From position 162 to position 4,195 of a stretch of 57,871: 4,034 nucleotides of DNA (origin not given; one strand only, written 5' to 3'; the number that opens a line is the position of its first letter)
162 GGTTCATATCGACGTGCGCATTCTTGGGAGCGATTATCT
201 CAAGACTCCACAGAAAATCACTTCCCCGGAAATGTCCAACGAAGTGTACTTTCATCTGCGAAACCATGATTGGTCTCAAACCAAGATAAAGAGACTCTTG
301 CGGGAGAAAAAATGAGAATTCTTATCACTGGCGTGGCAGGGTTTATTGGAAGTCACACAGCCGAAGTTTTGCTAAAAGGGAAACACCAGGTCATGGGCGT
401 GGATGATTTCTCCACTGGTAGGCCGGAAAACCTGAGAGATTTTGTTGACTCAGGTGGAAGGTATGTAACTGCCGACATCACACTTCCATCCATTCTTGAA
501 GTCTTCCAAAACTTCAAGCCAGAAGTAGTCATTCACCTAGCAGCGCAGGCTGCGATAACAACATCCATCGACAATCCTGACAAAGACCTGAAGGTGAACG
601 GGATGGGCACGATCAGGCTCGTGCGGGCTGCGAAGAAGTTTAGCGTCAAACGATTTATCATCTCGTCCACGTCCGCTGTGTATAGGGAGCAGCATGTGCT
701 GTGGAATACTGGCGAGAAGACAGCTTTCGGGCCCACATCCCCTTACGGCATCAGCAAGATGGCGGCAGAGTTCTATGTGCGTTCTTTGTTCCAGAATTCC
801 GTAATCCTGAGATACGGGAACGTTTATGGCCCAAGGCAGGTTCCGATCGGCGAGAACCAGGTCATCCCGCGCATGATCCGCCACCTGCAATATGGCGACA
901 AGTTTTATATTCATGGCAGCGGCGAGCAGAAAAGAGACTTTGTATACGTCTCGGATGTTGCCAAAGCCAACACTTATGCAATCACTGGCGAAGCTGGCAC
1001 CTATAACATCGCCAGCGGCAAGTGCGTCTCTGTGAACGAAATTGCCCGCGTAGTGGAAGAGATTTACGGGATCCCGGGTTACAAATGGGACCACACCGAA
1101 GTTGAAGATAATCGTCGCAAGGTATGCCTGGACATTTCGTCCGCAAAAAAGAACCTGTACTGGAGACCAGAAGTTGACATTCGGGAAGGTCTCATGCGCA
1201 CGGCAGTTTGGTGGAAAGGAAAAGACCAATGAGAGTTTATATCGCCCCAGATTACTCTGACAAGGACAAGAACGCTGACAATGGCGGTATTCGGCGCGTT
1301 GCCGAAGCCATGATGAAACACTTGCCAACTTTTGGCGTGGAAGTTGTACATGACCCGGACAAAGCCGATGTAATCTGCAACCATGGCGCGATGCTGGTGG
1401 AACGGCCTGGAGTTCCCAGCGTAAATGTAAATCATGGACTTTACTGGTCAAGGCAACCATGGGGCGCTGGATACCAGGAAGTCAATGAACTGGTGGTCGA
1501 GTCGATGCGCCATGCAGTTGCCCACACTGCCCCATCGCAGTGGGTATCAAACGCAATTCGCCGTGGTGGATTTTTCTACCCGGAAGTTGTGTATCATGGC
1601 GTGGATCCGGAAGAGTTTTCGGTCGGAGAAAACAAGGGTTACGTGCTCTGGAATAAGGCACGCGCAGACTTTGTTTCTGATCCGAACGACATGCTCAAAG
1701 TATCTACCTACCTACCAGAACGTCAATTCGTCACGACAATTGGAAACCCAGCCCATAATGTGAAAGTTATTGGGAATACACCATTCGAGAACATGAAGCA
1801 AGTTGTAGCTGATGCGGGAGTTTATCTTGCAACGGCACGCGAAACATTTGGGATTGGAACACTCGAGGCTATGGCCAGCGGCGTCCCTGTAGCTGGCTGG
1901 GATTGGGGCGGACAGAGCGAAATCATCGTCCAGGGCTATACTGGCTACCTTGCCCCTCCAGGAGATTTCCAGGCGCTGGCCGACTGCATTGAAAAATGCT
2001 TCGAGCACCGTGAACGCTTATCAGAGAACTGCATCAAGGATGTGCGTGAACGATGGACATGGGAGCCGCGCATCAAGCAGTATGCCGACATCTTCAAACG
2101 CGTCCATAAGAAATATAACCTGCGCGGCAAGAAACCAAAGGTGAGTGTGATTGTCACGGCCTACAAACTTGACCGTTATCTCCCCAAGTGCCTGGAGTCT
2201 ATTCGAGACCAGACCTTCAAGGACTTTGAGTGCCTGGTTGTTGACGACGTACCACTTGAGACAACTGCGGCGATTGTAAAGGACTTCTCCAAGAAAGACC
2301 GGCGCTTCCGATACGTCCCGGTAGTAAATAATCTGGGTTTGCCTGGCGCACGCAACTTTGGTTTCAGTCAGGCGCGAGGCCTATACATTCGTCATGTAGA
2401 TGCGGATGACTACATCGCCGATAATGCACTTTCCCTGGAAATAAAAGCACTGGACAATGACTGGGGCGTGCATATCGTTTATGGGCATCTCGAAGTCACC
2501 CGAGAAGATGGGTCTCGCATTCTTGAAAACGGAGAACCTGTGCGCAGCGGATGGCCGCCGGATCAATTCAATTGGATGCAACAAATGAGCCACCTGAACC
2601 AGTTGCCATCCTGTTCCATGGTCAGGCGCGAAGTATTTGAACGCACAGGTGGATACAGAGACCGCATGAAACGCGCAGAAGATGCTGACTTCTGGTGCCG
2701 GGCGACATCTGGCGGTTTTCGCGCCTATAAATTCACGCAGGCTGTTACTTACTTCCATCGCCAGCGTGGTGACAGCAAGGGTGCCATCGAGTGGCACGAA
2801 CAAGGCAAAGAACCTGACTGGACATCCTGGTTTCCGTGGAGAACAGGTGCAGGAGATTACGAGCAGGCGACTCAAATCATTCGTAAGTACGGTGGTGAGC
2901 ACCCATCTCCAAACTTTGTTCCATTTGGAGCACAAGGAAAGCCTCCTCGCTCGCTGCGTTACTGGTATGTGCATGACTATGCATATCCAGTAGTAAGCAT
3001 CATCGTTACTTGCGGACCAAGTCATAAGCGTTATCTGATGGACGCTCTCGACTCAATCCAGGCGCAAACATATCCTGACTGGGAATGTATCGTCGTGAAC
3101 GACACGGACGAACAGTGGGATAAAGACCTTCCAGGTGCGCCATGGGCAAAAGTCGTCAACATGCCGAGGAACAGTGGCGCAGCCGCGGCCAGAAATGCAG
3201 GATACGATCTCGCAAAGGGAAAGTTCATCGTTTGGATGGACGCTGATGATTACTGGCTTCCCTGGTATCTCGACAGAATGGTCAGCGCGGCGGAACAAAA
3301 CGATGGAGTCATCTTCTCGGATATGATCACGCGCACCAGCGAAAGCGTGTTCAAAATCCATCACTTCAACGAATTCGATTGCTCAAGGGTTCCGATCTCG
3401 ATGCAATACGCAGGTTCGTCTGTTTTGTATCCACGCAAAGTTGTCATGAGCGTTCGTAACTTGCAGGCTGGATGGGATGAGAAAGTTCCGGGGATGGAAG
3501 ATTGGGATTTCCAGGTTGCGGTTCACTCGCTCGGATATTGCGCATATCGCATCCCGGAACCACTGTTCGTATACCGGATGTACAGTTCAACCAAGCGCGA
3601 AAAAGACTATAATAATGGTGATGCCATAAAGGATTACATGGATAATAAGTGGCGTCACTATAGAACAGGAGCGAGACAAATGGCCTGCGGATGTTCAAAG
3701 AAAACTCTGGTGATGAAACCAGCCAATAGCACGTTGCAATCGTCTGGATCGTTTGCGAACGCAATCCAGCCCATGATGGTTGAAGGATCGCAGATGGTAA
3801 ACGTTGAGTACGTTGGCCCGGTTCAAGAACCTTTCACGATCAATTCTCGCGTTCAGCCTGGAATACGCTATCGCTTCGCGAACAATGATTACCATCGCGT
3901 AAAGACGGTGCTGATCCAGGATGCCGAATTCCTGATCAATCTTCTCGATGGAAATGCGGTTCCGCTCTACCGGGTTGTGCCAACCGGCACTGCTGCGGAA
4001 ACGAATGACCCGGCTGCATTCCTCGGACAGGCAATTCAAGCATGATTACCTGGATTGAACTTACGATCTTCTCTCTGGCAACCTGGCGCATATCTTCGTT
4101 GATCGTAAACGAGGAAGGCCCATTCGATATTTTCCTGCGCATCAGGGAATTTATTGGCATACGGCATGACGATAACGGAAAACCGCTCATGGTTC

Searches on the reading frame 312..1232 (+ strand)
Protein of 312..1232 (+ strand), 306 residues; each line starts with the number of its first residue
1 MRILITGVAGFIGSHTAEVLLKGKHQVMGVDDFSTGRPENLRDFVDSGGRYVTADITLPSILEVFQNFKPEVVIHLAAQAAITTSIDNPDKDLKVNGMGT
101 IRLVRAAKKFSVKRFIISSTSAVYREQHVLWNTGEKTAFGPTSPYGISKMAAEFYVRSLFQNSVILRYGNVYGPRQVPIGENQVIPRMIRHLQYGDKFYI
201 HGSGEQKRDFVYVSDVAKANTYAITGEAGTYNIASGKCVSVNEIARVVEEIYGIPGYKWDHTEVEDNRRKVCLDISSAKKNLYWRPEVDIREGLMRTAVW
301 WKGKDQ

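Call 6: search_protein_families(library=pfam, max_evalue=0.01, proteins=[window:312-1229:+])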
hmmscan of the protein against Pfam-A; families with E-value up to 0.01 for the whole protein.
seq(306 aa): 8 families
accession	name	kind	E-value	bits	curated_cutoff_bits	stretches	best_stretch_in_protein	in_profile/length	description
PF01370.27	Epimerase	-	3.4e-56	190.8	20.9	1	3-234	1-240/240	NAD dependent epimerase/dehydratase family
PF16363.11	GDP_Man_Dehyd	-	1.6e-52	179.5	27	1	4-295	1-330/332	GDP-mannose 4,6 dehydratase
PF04321.23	RmlD_sub_bind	-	1.3e-19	70.8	27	1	1-250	1-229/287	RmlD substrate binding domain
PF01073.25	3Beta_HSD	-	5.4e-18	65.4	22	1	4-223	1-228/280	3-beta hydroxysteroid dehydrogenase/isomerase family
PF02719.21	Polysacc_synt_2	-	1.7e-12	47.6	20.2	1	3-249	1-244/293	Polysaccharide biosynthesis protein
PF07993.18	NAD_binding_4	-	1.2e-10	41.4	20.1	1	71-192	90-229/258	Male sterility protein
PF13460.12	NAD_binding_10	-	4.7e-08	33.6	27.2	1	7-171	1-146/184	NAD(P)H-binding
PF05368.20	NmrA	-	0.0078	16.3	27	0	2-126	4-113/298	NmrA-like family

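Call 7: search_protein_families(library=ncbifam, max_evalue=0.01, proteins=[window:312-1229:+])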
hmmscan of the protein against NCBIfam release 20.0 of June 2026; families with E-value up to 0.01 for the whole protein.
seq(306 aa): 30 families (the best 25 are shown)
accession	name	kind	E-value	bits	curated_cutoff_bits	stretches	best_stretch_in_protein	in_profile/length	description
TIGR01179.1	galE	equivalog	2.2e-45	154.9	262.3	1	2-304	1-327/332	UDP-glucose 4-epimerase GalE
TIGR01181.1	dTDP_gluc_dehyt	equivalog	9.3e-45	153.1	365.1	1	2-304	1-314/321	dTDP-glucose 4,6-dehydratase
NF011728.1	PRK15181.1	equivalog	2.8e-35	122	760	1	2-304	17-340/348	Vi polysaccharide biosynthesis UDP-N-acetylglucosaminuronic acid C-4 epimerase TviC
TIGR04180.1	EDH_00030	hypoth_equivalog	1e-31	110.1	475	1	3-253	1-257/297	NAD-dependent 4,6-dehydratase LegB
TIGR02197.1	heptose_epim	equivalog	2.3e-30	105.9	274.6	1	3-253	1-261/316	ADP-glyceromanno-heptose 6-epimerase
NF007490.0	PRK10084.1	subfamily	1.3e-29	103.3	649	1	1-302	1-335/361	dTDP-glucose 4,6-dehydratase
NF007582.0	PRK10217.1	equivalog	1.1e-27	97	698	1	2-301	3-331/355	dTDP-glucose 4,6-dehydratase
TIGR02622.1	CDP_4_6_dhtase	equivalog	9.6e-27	94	278.45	1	2-302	6-331/352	CDP-glucose 4,6-dehydratase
NF007956.0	PRK10675.1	subfamily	9.9e-24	84.1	394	1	1-297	1-325/338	UDP-glucose 4-epimerase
TIGR01472.1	gmd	equivalog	9.1e-22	77.7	415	1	4-293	4-310/342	GDP-mannose 4,6-dehydratase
TIGR01214.1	rmlD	equivalog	2.5e-20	72.7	224.05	1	2-263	1-237/285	dTDP-4-dehydrorhamnose reductase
NF008360.0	PRK11150.1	equivalog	3.7e-18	65.8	452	1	3-249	2-251/310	ADP-glyceromanno-heptose 6-epimerase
NF047922.1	GDPFucSynFcl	equivalog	4.7e-16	59.1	500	1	63-301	47-301/308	GDP-L-fucose synthase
NF042422.1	oxyalk_red_OleD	equivalog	5.1e-16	59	580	1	1-225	1-216/329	2-alkyl-3-oxoalkanoate reductase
NF008872.0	PRK11908.1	equivalog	5e-15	55.4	294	1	2-261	3-281/349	bifunctional UDP-4-keto-pentose/UDP-xylose synthase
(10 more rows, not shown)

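Call 11: search_protein_families(library=phrogs, max_evalue=0.001, proteins=[window:312-1232:+])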
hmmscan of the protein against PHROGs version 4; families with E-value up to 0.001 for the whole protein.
window:312-1232:+ (306 aa): 1 family
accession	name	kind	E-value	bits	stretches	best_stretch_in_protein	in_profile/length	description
phrog_540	-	DNA, RNA and nucleotide metabolism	7.5e-71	240.5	1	1-305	293-597/715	nucleotide-sugar epimerase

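Call 31: search_solved_structures(query=window:312-1232:+, max_evalue=1e-20)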
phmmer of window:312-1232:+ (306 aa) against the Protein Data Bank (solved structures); distinct sequences matched with E-value up to 1e-20: 47.
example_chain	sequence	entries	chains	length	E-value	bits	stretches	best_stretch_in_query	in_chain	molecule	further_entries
4zrm_A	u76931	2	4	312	7.9e-56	193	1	1-301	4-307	UDP-glucose 4-epimerase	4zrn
7ys8_A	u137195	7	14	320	1.4e-49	172.5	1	1-304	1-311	UDP-glucose 4-epimerase | UDP-glucose 4-epimerase along with EC 5.1.3.2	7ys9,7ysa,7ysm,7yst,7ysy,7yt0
2p5u_A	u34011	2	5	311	5.1e-39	137.8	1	1-303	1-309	UDP-glucose 4-epimerase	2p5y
6dnt_A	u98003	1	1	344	8e-37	130.6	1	3-301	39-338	NAD-dependent epimerase/dehydratase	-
3ruc_A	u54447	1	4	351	1.2e-34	123.5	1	4-301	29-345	WbgU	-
3ru7_A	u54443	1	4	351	1.2e-34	123.4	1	4-301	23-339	WbgU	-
3ru9_A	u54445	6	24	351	1.2e-34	123.4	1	4-301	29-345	WbgU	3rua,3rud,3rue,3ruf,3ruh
3lu1_A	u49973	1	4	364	1.4e-34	123.2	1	4-301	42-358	WbgU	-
1sb8_A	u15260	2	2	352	6.7e-33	117.7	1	4-301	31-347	wbpP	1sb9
4lk3_A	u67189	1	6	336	1.6e-32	116.5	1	2-299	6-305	UDP-glucuronic acid decarboxylase 1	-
4gll_A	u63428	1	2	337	1.6e-32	116.4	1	2-299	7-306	UDP-glucuronic acid decarboxylase 1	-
2b69_A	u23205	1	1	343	1.7e-32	116.4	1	2-299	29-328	UDP-glucuronate decarboxylase 1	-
6pmh_A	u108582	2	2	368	1.8e-32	116.3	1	3-301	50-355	UDP-glucose 4-epimerase related protein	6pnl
6wjb_A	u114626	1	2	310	1.9e-32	116.2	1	2-255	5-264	NAD-dependent epimerase/dehydratase family protein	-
4m55_A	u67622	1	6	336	2.2e-32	116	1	2-299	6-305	UDP-glucuronic acid decarboxylase 1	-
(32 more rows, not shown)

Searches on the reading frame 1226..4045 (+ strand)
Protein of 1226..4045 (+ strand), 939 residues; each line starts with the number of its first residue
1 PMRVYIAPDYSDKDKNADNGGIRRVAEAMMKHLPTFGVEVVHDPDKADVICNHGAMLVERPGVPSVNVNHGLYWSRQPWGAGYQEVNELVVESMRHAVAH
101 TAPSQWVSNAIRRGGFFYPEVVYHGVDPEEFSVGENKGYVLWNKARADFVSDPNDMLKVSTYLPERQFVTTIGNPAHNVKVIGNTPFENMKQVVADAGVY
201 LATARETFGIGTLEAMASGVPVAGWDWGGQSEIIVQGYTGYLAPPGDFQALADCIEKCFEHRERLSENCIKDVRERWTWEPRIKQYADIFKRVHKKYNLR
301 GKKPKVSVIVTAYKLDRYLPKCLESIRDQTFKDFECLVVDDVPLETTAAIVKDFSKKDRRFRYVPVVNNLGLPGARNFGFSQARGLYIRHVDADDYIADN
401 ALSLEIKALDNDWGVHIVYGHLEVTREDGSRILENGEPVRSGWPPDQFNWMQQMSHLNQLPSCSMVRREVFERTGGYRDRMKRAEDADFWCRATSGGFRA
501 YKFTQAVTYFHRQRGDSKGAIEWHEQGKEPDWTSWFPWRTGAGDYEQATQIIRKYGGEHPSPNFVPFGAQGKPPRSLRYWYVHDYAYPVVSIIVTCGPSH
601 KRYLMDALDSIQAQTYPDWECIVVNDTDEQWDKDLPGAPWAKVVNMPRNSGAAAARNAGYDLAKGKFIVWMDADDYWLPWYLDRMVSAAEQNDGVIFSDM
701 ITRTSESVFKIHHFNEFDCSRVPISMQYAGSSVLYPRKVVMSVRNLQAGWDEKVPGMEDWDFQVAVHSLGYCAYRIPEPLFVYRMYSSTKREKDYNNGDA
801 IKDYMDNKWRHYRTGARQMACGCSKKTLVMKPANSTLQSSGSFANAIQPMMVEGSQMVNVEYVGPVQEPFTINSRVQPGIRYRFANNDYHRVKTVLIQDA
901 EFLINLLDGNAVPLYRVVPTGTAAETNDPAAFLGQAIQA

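Call 6: search_protein_families(library=pfam, max_evalue=0.01, proteins=[window:1226-4045:+])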
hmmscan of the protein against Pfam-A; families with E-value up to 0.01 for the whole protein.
window:1226-4045:+ (939 aa): 8 families
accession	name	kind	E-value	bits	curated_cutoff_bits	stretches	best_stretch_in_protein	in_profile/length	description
PF00535.33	Glycos_transf_2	-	1.7e-49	168.4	23.3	2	307-473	1-166/168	Glycosyl transferase family 2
PF10111.15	Glyco_tranf_2_2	-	1.1e-19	71.5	27.3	2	322-494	15-200/276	Glycosyltransferase like family 2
PF00534.26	Glycos_transf_1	-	3.9e-16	59.5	26.4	1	176-275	72-171/172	Glycosyl transferases group 1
PF13641.12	Glyco_tranf_2_3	-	7e-16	59.4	27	2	304-508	1-209/230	Glycosyltransferase like family 2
PF13692.12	Glyco_trans_1_4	-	8.1e-15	55.8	27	1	176-260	58-141/142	Glycosyl transferases group 1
PF13632.12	Glyco_trans_2_3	-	5.3e-06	26.8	27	0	388-506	2-119/198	Glycosyl transferase family group 2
PF13439.12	Glyco_transf_4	-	3e-05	24.6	28.5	1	26-129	61-169/170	Glycosyltransferase Family 4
PF13524.12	Glyco_trans_1_2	-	0.0015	18.9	25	1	173-287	21-143/144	Glycosyl transferase-like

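Call 7: search_protein_families(library=ncbifam, max_evalue=0.01, proteins=[window:1226-4045:+])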
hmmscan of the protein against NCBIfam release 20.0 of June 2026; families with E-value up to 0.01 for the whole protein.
window:1226-4045:+ (939 aa): 42 families (the best 25 are shown)
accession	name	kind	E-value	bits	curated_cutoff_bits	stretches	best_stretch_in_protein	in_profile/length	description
NF047683.1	TeichurnBiosyTuaG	equivalog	1.2e-35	123.4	400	2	301-430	3-131/252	teichuronic acid biosynthesis protein TuaG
NF053739.1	GlytfEpsEBac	equivalog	7.6e-31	107.1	450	2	304-507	1-199/265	glycosyltransferase EpsE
NF007482.0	PRK10073.1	equivalog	1.4e-28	99.9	423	2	302-401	4-102/334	glycosyltransferase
NF050050.1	ProtGlycPglI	equivalog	4.6e-28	98.5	500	2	303-414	1-113/306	GalNAc(5)-diNAcBac-PP-undecaprenol beta-1,3-glucosyltransferase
TIGR03965.1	mycofact_glyco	equivalog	6.1e-25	88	280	2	293-514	63-285/467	mycofactocin biosynthesis glycosyltransferase MftF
TIGR03937.1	PgaC_IcaA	equivalog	1.8e-20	73.3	422.3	2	298-420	39-161/407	poly-beta-1,6-N-acetyl-D-glucosamine synthase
NF041394.1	GtaseAglG_Halo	equivalog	3.5e-20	72.5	440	2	305-423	2-120/304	glucosyl-dolichyl phosphate glucuronosyltransferase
NF041875.1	EPS_EpsD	equivalog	7.5e-20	71.6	370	2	306-513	1-209/325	exopolysaccharide biosynthesis glycosyltransferase EpsD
TIGR03999.1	thiol_BshA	equivalog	1.3e-16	60.5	273.7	1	177-294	255-374/375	N-acetyl-alpha-D-glucosaminyl L-malate synthase BshA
NF007453.0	PRK10018.1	equivalog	1.4e-16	61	382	2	588-690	6-112/280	colanic acid biosynthesis glycosyltransferase WcaA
TIGR04017.1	WcaA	equivalog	3.2e-16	59.7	495.75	2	588-688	5-109/279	colanic acid biosynthesis glycosyltransferase WcaA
NF038299.1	EPS_HpsN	equivalog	1.3e-14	53.9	425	1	304-421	1-118/317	hormogonium polysaccharide biosynthesis glycosyltransferase HpsN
NF041876.1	EPS_EpsE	equivalog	5.8e-14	52.1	400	1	177-265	276-365/389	exopolysaccharide biosynthesis GT4 family glycosyltransferase EpsE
NF053787.1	GlcN_PG_synth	equivalog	1.6e-13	50.3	480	1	177-293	241-359/361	N-acetylglucosaminyl phosphatidylglycerol synthase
TIGR03111.1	glyc2_xrt_Gpos1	hypoth_equivalog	6.8e-13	48.2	363.95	1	292-422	37-169/439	TIGR03111 family XrtG-associated glycosyltransferase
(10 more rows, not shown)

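Call 11: search_protein_families(library=phrogs, max_evalue=0.001, proteins=[window:1226-4045:+])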
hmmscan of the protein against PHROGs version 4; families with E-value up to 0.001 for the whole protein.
window:1226-4045:+ (939 aa): 9 families
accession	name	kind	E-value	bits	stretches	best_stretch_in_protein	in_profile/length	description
phrog_841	-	moron, auxiliary metabolic gene and host takeover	3e-11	44.4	1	304-394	2-96/309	GtrB-like O-antigen conversion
phrog_2170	-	moron, auxiliary metabolic gene and host takeover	4.9e-10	40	1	137-292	192-371/374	glycosyltransferase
phrog_8858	-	moron, auxiliary metabolic gene and host takeover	1.8e-08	34.6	1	643-804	53-208/395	glycosyltransferase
phrog_14775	-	moron, auxiliary metabolic gene and host takeover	1.1e-07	32.6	1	649-783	47-180/203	glycosyltransferase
phrog_22088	-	unknown function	2e-07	31.3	1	305-408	61-167/377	-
phrog_9549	-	moron, auxiliary metabolic gene and host takeover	1.5e-06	29.3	0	316-517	13-195/221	glycosyltransferase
phrog_4356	-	moron, auxiliary metabolic gene and host takeover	2.3e-06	28.1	1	102-235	92-233/307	glycosyltransferase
phrog_22739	-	moron, auxiliary metabolic gene and host takeover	2e-05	24.8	0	305-403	3-103/327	GtrB-like O-antigen conversion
phrog_2456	-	moron, auxiliary metabolic gene and host takeover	6.9e-05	23.5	0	601-658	15-68/239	glycosyltransferase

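Call 88: search_dna_similar(query=window:1229-4045:+, collection=phages, mode=protein, max_evalue=1e-8, max_rows=25)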
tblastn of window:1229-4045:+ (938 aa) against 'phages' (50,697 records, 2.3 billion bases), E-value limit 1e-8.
Records with a match: 54; places in all: 64; records where one place covers at least 80% of the query: 0.
Best place of each record, by identity: <60% 54.
By first word of the organism name: Bacteriophage 33; Bacillus 8; Listeria 6; Enterococcus 3; Acinetobacter 2; Pseudomonas 1; uncultured 1.
By host as written in the record: - 37; Listeria monocytogenes 6; Bacillus subtilis 4; Bacillus subtilis BEST7003 2; Enterococcus faecalis 2; Pseudomonas aeruginosa 1; Bacillus sp. 1; Rosselomorea vietnamensis FJAT-46955 1.
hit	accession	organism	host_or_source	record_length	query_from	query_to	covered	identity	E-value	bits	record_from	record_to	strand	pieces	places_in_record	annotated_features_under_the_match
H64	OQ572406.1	Pseudomonas phage Y4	Pseudomonas aeruginosa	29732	301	812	47%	27.8%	2e-14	155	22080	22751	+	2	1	record has no annotation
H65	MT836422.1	Bacteriophage sp.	human fecal samples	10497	275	515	26%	28.1%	4e-13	80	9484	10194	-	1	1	record has no annotation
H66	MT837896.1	Bacteriophage sp.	human fecal samples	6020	303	514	23%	31.8%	6e-12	76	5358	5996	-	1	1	record has no annotation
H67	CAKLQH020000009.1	Acinetobacter phage MD-2021a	not known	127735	301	555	27%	25.9%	2e-14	85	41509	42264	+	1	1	wbgO: glycosyltransferase WbgO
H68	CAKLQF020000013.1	Acinetobacter phage MD-2021a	not known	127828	301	555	27%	25.9%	2e-14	85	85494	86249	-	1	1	wbgO: glycosyltransferase WbgO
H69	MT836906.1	Bacteriophage sp.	human fecal samples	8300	301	551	27%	26.2%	7e-11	72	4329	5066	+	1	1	record has no annotation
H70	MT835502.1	Bacteriophage sp.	human fecal samples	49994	302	516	23%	28.1%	2e-11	74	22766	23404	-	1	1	record has no annotation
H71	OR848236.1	Listeria phage LM 4-14-1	Listeria monocytogenes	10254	252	493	26%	24.2%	6e-10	69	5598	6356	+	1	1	record has no annotation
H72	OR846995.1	Listeria phage LM 4-11-1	Listeria monocytogenes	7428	252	493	26%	24.2%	1e-9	69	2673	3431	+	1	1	record has no annotation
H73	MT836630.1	Bacteriophage sp.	human fecal samples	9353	299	498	21%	29.0%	1e-10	72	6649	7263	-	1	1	record has no annotation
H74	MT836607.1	Bacteriophage sp.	human fecal samples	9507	305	488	20%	30.3%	5e-10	70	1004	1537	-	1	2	record has no annotation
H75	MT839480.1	Bacteriophage sp.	human fecal samples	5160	302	471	18%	32.2%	3e-13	80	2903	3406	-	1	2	record has no annotation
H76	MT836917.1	Bacteriophage sp.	human fecal samples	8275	283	492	22%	25.9%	8e-12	76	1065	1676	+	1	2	record has no annotation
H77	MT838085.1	Bacteriophage sp.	human fecal samples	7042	293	511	23%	24.4%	6e-13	79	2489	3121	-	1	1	record has no annotation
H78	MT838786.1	Bacteriophage sp.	human fecal samples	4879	305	474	18%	31.1%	2e-11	74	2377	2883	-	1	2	record has no annotation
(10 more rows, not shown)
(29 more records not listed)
